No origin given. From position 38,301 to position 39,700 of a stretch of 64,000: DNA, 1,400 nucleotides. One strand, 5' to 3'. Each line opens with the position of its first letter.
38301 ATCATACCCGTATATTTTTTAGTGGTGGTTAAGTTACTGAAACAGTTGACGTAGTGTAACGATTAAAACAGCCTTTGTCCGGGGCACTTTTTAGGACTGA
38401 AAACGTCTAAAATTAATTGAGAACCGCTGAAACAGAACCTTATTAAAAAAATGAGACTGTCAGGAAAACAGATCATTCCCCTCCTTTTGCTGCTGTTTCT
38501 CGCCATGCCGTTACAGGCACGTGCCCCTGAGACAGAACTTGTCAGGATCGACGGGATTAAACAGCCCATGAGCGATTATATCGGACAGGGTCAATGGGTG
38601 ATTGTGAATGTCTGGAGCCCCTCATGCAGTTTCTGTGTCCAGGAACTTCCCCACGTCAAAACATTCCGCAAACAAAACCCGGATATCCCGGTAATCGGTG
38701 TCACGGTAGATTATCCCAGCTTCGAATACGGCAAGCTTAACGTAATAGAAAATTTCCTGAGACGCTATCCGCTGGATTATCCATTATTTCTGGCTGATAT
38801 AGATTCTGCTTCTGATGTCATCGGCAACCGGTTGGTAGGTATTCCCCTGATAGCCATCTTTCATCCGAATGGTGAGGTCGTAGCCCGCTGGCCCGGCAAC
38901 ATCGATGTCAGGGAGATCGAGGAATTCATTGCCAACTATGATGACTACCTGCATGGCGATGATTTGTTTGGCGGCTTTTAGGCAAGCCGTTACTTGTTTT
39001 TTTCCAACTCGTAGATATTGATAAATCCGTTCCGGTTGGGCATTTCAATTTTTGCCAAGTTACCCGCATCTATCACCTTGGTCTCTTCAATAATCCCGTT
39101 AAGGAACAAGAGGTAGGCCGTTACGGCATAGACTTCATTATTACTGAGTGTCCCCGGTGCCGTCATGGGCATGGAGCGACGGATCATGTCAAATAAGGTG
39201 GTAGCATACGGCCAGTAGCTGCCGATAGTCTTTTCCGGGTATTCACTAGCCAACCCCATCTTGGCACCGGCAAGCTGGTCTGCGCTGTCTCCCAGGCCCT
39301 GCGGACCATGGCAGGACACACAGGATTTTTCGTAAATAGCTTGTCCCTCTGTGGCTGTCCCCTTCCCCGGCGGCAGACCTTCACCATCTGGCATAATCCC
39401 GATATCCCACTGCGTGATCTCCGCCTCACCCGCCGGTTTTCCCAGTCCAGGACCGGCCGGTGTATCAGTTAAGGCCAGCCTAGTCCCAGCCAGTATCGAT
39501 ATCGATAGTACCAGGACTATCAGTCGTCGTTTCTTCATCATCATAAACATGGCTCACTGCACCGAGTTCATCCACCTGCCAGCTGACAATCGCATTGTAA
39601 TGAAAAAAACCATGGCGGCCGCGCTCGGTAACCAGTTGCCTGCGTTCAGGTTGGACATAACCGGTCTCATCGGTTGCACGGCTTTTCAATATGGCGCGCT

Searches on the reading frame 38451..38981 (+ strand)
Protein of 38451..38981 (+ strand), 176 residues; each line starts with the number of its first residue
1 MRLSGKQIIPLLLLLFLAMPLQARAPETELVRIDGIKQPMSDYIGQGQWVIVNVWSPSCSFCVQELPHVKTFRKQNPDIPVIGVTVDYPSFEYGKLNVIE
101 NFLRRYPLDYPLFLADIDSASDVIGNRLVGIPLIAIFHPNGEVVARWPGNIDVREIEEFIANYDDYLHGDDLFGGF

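Call 29: search_protein_families(library=pfam, proteins=[window:38451-38981:+], max_evalue=0.001)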
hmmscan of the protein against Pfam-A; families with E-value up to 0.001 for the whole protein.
window:38451-38981:+ (176 aa): 2 families
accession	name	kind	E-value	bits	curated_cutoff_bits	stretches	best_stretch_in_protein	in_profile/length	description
PF00578.27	AhpC-TSA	-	3.1e-09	37.3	26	1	23-144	3-122/124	AhpC/TSA family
PF08534.16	Redoxin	-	9.5e-05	22.7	26.6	1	24-146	5-131/148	Redoxin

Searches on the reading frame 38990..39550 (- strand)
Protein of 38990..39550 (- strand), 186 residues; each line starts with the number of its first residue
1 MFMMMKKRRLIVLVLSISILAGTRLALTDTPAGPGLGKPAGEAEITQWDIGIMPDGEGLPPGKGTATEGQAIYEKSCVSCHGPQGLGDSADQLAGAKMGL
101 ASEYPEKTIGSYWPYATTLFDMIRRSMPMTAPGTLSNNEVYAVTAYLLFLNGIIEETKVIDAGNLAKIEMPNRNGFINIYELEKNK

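Call 29: search_protein_families(library=pfam, proteins=[window:38990-39550:-], max_evalue=0.001)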
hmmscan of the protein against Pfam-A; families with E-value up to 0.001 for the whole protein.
window:38990-39550:- (186 aa): 2 families
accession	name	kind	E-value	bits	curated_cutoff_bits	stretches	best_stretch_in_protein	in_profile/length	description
PF13442.11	Cytochrome_CBB3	-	9.2e-12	45.6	27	1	65-147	2-68/68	Cytochrome C oxidase, cbb3-type, subunit III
PF00034.26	Cytochrom_C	-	1.1e-11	46.3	21.3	1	67-148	2-87/90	Cytochrome c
